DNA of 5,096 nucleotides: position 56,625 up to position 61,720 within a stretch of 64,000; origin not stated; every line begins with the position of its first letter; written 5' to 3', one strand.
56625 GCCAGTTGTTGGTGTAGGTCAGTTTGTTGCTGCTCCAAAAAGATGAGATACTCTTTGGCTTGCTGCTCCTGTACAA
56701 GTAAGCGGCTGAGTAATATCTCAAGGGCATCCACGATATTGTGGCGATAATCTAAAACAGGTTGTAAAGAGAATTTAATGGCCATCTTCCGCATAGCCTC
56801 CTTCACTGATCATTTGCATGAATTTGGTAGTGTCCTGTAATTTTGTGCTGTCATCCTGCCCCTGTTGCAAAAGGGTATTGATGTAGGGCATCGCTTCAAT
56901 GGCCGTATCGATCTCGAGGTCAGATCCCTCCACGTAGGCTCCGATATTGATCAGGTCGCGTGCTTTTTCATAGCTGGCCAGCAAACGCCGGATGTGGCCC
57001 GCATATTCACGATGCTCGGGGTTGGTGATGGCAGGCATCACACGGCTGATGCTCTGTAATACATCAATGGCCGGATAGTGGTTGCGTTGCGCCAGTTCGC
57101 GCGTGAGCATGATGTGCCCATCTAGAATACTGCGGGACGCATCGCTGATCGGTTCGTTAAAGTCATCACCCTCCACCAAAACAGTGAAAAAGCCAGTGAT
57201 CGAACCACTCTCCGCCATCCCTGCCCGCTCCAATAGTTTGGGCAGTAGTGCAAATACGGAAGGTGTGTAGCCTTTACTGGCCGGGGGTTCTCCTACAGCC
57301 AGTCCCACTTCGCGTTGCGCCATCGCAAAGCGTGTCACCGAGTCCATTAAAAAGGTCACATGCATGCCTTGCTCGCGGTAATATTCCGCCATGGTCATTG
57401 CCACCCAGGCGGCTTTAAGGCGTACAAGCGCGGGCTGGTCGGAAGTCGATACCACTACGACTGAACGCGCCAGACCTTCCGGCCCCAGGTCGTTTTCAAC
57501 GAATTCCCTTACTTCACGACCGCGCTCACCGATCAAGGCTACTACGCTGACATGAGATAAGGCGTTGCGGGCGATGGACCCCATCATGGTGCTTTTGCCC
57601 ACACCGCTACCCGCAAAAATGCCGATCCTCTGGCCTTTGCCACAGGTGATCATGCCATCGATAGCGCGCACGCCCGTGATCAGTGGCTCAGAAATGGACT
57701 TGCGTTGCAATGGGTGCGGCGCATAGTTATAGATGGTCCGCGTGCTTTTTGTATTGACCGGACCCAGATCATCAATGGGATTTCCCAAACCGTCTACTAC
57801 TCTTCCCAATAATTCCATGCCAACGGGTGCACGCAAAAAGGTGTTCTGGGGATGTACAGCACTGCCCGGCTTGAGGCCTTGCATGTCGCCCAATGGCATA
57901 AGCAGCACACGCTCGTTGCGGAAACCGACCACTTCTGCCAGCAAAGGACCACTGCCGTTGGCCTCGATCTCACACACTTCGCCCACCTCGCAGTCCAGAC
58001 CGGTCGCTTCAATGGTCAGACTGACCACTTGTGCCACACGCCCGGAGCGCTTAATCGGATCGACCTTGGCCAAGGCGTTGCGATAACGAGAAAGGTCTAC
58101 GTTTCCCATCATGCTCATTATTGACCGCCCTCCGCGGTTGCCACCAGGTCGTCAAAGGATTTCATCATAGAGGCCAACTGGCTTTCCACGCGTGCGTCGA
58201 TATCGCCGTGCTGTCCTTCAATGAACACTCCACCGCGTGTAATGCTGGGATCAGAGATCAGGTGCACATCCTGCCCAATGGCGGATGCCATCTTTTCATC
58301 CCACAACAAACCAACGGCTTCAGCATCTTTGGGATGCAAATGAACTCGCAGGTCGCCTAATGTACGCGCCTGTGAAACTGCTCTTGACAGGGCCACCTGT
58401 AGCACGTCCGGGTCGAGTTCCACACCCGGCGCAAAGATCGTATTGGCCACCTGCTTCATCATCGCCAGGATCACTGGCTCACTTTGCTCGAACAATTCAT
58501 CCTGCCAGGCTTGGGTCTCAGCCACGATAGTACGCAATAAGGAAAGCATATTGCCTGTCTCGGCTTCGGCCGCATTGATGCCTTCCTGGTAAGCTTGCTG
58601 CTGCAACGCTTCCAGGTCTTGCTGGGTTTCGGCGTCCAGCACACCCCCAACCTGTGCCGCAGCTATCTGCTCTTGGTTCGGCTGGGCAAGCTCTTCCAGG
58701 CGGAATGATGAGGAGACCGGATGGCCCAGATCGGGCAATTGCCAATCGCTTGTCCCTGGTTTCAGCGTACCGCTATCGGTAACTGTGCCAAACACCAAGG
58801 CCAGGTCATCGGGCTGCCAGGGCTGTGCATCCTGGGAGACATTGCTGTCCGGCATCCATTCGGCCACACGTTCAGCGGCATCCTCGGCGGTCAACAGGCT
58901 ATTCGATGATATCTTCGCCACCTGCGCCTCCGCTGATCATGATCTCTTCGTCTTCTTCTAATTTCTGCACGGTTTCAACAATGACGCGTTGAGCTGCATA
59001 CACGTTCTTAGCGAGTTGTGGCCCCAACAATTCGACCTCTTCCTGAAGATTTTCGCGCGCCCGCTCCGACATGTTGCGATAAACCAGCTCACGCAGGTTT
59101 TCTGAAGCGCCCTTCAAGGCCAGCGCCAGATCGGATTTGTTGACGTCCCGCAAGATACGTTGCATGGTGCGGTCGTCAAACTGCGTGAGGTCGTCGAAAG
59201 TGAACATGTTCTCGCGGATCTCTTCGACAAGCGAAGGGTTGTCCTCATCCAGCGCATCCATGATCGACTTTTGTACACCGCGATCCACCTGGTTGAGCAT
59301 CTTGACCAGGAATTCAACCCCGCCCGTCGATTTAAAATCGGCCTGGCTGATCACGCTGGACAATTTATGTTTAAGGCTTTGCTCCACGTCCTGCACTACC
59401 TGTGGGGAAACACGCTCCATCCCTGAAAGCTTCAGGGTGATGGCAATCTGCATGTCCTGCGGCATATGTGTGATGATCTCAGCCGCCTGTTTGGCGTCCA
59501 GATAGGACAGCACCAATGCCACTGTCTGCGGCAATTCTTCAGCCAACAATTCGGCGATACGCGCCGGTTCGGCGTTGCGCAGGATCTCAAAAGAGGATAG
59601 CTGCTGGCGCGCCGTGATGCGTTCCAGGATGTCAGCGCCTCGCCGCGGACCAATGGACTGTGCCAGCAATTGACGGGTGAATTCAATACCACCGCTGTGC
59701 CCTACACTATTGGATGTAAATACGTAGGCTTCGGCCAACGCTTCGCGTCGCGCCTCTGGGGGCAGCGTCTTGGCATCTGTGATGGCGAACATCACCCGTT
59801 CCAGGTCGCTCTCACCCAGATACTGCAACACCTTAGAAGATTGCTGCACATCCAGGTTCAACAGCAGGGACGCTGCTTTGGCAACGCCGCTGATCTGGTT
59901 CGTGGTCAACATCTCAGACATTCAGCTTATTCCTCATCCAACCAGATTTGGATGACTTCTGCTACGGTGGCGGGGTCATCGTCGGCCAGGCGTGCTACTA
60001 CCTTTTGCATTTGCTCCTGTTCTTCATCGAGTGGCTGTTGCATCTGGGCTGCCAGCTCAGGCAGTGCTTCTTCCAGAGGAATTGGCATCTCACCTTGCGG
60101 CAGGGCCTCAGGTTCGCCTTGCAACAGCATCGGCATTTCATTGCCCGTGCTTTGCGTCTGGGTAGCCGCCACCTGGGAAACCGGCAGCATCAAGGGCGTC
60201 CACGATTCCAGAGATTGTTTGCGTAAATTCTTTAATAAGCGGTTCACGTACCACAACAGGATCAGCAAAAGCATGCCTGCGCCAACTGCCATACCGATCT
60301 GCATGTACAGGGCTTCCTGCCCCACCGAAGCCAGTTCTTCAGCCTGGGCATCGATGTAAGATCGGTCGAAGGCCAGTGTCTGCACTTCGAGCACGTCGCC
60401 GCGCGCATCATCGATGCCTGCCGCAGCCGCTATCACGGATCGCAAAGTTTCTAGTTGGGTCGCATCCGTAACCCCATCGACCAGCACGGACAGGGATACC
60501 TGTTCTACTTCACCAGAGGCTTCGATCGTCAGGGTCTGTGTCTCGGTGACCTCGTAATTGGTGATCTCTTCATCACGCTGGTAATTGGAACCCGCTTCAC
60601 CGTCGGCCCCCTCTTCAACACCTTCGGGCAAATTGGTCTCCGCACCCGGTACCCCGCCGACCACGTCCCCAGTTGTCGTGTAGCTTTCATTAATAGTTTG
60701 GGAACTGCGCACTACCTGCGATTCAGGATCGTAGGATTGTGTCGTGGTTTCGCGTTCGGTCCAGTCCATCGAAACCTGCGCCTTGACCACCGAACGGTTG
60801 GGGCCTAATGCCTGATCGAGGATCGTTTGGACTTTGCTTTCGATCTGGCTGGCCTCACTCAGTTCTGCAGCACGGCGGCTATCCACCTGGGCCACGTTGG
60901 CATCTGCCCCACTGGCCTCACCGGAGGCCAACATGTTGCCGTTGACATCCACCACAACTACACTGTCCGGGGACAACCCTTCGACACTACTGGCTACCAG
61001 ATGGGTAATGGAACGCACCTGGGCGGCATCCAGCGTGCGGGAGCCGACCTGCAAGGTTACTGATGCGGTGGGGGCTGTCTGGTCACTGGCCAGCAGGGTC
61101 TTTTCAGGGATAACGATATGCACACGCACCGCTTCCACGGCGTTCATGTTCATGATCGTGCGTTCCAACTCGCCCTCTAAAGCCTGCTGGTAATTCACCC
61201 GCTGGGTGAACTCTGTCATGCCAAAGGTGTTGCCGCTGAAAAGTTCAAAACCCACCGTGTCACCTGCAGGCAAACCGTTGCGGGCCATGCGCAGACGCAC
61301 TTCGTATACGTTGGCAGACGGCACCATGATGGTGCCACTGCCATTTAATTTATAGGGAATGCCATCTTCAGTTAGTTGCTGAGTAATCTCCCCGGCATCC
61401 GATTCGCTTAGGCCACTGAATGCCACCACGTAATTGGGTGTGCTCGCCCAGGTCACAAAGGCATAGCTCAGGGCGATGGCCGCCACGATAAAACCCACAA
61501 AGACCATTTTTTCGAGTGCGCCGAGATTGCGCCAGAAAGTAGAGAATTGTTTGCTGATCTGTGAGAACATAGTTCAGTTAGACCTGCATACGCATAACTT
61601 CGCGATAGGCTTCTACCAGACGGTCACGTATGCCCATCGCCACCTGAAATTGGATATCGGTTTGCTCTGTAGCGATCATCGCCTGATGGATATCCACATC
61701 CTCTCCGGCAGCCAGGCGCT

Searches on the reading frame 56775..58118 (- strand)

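Call 74: search_protein_families(library=pfam, proteins=[window:56775-58118:-], max_evalue=0.00001)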
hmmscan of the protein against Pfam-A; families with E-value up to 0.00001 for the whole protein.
window:56775-58118:- (447 aa): 3 families
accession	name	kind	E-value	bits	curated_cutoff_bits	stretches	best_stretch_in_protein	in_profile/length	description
PF00006.31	ATP-synt_ab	-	2.8e-90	302.1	29.5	1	149-358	1-213/213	ATP synthase alpha/beta family, nucleotide-binding domain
PF18269.6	T3SS_ATPase_C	-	3e-24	85.1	22.7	1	365-434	1-70/72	T3SS EscN ATPase C-terminal domain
PF02874.29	ATP-synt_ab_N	-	5.6e-07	30.4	20.9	1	29-88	2-65/69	ATP synthase alpha/beta family, beta-barrel domain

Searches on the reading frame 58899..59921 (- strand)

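Call 74: search_protein_families(library=pfam, proteins=[window:58899-59921:-], max_evalue=0.00001)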
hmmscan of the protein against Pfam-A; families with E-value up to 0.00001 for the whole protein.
window:58899-59921:- (340 aa): 4 families
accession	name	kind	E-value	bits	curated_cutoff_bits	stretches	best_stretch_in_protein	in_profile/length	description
PF01706.21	FliG_C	-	5.1e-41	139.8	23.3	1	223-329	2-108/108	FliG C-terminal domain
PF14841.11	FliG_M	-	6.1e-27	94.1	25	1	119-193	1-75/76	FliG middle domain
PF14842.11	FliG_N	-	1.2e-24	87.4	25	2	10-108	2-101/104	FliG N-terminal domain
PF03448.22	MgtE_N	-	1.2e-07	32.6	25.9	0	84-158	19-90/102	MgtE intracellular N domain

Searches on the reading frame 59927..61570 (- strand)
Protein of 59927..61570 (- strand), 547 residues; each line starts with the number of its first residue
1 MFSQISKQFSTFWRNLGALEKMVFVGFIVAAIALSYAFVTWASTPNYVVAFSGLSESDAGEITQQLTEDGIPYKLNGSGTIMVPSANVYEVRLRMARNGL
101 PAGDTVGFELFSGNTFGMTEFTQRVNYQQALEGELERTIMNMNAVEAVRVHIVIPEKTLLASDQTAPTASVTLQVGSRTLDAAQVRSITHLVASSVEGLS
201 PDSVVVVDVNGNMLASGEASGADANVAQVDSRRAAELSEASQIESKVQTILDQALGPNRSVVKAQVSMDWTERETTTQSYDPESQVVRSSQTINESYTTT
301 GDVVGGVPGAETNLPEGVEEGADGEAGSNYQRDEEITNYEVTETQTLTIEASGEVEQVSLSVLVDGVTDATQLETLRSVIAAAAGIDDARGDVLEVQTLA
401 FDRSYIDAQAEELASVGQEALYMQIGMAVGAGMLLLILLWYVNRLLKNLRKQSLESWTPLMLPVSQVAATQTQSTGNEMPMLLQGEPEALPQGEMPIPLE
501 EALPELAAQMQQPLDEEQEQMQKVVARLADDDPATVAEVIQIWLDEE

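Call 74: search_protein_families(library=pfam, proteins=[window:59927-61570:-], max_evalue=0.00001)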
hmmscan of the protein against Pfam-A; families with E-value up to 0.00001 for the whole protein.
window:59927-61570:- (547 aa): 2 families
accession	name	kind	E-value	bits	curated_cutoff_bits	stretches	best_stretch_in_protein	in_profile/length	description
PF01514.23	YscJ_FliF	-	1e-62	211.6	24.4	1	43-215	2-178/179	Secretory protein of YscJ/FliF family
PF08345.17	YscJ_FliF_C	-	1.3e-35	123.4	23.8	1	251-401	1-147/147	Flagellar M-ring protein C-terminal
